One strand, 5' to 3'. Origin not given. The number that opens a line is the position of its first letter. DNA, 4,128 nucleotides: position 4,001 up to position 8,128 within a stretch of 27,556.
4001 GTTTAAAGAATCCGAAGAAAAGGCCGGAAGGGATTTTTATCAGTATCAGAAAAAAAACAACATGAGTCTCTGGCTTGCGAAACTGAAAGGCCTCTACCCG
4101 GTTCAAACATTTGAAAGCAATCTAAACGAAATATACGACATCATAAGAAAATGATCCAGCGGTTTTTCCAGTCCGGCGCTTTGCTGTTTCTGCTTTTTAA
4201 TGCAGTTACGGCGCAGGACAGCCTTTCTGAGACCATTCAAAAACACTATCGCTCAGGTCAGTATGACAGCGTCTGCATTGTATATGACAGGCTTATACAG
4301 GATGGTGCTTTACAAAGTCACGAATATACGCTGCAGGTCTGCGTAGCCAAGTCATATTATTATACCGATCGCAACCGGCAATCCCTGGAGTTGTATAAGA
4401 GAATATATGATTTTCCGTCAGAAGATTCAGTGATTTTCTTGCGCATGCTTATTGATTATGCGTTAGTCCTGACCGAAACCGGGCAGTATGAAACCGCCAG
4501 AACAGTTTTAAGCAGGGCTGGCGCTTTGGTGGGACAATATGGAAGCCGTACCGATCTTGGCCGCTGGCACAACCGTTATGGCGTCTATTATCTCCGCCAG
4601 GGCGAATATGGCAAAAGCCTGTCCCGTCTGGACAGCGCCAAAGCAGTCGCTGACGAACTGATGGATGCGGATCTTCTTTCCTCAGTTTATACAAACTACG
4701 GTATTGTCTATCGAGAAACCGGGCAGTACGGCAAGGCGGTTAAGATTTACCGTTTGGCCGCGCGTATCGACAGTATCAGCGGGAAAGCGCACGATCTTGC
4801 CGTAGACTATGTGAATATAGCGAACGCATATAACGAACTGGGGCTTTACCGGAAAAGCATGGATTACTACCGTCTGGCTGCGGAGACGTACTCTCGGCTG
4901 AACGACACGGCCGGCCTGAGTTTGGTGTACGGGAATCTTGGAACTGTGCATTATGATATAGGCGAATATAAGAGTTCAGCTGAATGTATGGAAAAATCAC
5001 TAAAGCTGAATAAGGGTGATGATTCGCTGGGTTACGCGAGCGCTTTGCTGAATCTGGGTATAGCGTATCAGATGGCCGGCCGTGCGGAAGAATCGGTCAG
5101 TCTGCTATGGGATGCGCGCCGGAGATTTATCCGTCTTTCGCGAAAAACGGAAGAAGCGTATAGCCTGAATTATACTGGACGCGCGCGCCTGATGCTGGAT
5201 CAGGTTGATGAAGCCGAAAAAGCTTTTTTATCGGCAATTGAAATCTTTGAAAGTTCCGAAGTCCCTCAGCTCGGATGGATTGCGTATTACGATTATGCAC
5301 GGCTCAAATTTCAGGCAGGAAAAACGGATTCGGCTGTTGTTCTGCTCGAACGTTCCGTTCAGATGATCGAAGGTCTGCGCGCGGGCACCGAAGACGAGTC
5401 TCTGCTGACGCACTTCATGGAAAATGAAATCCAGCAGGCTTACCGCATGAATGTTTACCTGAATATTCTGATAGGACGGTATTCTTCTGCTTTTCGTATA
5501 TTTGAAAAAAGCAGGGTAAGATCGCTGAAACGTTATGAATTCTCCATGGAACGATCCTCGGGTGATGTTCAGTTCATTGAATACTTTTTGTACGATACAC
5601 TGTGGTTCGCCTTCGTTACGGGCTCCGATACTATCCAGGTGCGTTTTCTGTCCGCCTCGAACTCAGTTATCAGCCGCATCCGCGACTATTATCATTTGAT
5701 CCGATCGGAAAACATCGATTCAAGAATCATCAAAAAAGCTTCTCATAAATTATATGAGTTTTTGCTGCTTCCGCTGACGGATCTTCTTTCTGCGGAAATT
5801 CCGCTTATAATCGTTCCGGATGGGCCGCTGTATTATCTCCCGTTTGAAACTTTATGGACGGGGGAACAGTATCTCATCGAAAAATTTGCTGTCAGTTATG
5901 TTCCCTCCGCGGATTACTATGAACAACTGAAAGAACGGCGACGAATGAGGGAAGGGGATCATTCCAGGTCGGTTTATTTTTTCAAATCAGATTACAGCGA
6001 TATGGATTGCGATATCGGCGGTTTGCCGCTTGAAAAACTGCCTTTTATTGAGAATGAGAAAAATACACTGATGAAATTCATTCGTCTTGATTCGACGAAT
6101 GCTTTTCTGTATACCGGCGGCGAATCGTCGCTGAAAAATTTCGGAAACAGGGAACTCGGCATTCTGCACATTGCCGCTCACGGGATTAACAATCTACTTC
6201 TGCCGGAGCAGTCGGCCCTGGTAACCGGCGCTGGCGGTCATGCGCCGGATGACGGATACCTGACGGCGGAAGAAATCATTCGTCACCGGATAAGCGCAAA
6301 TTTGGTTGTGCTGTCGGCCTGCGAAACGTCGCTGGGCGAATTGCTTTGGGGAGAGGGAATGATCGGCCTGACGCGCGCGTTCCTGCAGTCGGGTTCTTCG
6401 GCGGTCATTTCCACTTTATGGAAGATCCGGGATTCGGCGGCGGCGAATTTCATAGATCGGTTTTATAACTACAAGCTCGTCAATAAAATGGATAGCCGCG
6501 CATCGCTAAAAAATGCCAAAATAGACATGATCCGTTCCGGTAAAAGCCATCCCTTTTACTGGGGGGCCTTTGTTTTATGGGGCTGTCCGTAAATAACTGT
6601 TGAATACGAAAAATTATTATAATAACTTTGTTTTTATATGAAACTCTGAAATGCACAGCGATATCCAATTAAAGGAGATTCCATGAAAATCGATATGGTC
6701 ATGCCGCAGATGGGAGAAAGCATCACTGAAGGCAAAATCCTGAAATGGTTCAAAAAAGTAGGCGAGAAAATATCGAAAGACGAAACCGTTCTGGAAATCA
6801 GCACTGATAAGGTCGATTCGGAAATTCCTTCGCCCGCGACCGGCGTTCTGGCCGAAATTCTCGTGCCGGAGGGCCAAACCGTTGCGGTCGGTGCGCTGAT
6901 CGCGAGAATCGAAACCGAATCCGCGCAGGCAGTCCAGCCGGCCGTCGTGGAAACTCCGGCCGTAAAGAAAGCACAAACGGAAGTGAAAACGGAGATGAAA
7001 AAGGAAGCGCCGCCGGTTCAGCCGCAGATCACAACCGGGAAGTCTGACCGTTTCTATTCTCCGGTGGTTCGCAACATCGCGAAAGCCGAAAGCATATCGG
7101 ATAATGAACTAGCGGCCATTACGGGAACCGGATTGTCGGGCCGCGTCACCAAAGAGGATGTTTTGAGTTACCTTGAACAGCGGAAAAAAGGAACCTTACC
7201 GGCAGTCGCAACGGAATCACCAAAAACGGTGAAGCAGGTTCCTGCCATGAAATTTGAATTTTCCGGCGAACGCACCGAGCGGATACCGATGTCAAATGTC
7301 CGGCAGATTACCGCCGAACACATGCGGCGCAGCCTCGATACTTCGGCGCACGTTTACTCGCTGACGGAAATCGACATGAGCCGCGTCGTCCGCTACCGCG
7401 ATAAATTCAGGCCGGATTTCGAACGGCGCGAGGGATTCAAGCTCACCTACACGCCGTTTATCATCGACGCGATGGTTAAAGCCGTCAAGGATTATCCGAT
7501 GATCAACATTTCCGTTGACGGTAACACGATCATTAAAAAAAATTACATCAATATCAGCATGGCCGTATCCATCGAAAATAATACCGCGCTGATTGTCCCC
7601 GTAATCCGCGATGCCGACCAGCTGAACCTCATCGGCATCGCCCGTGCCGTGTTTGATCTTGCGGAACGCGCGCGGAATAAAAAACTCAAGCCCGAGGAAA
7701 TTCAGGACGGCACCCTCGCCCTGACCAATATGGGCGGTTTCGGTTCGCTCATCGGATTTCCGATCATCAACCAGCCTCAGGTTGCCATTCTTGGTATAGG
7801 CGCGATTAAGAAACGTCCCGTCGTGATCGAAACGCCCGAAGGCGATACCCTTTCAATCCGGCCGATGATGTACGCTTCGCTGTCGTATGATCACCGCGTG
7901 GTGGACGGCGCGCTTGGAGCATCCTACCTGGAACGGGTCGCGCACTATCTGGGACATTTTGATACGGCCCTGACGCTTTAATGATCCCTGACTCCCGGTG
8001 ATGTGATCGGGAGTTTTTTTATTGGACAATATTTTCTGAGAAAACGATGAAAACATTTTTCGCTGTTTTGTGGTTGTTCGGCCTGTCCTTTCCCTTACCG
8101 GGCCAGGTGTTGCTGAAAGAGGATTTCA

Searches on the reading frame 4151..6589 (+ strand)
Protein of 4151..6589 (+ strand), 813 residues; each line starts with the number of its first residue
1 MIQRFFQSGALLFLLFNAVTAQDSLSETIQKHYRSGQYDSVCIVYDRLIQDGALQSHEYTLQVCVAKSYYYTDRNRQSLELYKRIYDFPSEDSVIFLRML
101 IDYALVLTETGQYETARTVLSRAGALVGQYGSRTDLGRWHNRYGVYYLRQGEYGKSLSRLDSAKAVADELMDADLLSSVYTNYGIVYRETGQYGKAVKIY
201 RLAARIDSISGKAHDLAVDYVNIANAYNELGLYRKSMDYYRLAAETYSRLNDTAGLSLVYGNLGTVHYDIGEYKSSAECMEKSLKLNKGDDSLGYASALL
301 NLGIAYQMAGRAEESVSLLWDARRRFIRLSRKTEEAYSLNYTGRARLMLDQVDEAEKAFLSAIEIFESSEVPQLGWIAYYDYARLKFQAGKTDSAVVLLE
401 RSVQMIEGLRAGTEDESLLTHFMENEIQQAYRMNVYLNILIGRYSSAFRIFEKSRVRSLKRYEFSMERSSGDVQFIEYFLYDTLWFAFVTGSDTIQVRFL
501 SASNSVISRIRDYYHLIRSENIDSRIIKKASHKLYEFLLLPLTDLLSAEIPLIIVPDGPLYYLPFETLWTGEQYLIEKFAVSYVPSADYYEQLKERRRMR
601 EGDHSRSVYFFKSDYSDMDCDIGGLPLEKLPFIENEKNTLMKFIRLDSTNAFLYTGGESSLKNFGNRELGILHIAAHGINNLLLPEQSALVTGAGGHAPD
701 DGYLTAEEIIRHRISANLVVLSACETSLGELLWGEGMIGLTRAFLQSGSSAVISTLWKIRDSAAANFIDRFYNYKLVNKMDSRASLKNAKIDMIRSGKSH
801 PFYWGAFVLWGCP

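Call 66: search_protein_families(library=pfam, proteins=[window:4151-6589:+], max_evalue=0.00001)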
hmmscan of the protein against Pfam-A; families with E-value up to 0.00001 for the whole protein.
window:4151-6589:+ (813 aa): 11 families
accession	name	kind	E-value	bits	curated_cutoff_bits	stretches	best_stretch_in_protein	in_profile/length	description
PF12770.12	CHAT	-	2.4e-55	188.5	24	1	529-811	2-288/289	CHAT domain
PF13424.12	TPR_12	-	1.1e-41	141.3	30.1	5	138-206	4-74/77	Tetratricopeptide repeat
PF07719.23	TPR_2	-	6.2e-19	66.9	27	0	259-289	3-33/34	Tetratricopeptide repeat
PF13181.12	TPR_8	-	1.2e-14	53.5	25.7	0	178-207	2-31/34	Tetratricopeptide repeat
PF13428.12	TPR_14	-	2.8e-13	49.5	23.5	0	99-125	3-29/44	Tetratricopeptide repeat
PF00515.34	TPR_1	-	1.1e-12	47.6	27.8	0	259-288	3-32/34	Tetratricopeptide repeat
PF13374.12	TPR_10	-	2.4e-12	46.9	27.5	0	296-328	2-34/42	Tetratricopeptide repeat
PF13432.12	TPR_16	-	7.4e-08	33.1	32.7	0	263-316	3-51/65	Tetratricopeptide repeat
PF13431.12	TPR_17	-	3.5e-07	30.4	24.4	0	178-197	14-33/34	Tetratricopeptide repeat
PF07721.20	TPR_4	-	5.2e-07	30.1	27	0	296-318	1-23/26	Tetratricopeptide repeat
PF14559.12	TPR_19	-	1.8e-06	28.6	25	0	355-401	3-50/68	Tetratricopeptide repeat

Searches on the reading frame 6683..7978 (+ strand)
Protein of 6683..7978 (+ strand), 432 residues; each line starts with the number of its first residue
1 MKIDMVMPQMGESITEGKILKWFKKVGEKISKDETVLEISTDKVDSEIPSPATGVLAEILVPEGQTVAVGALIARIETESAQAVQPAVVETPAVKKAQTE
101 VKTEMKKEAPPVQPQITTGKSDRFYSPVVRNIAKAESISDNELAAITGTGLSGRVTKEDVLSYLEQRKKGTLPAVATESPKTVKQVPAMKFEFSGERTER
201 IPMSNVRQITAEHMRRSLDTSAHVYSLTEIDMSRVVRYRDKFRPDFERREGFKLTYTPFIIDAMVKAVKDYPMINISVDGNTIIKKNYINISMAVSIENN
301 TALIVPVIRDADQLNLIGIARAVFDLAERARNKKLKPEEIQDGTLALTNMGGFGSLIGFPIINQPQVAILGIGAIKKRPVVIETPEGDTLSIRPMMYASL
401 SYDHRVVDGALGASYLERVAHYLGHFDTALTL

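Call 66: search_protein_families(library=pfam, proteins=[window:6683-7978:+], max_evalue=0.00001)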
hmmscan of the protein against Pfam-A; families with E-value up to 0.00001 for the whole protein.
window:6683-7978:+ (432 aa): 3 families
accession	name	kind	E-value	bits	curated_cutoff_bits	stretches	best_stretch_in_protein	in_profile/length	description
PF00198.28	2-oxoacid_dh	-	1.1e-74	251.2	23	1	197-428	3-229/232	2-oxoacid dehydrogenases acyltransferase (catalytic domain)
PF00364.28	Biotin_lipoyl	-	8.6e-23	80.4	22.1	1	5-76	3-73/73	Biotin-requiring enzyme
PF02817.22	E3_binding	-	4.8e-10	39.9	23.7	1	124-161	2-36/36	e3 binding domain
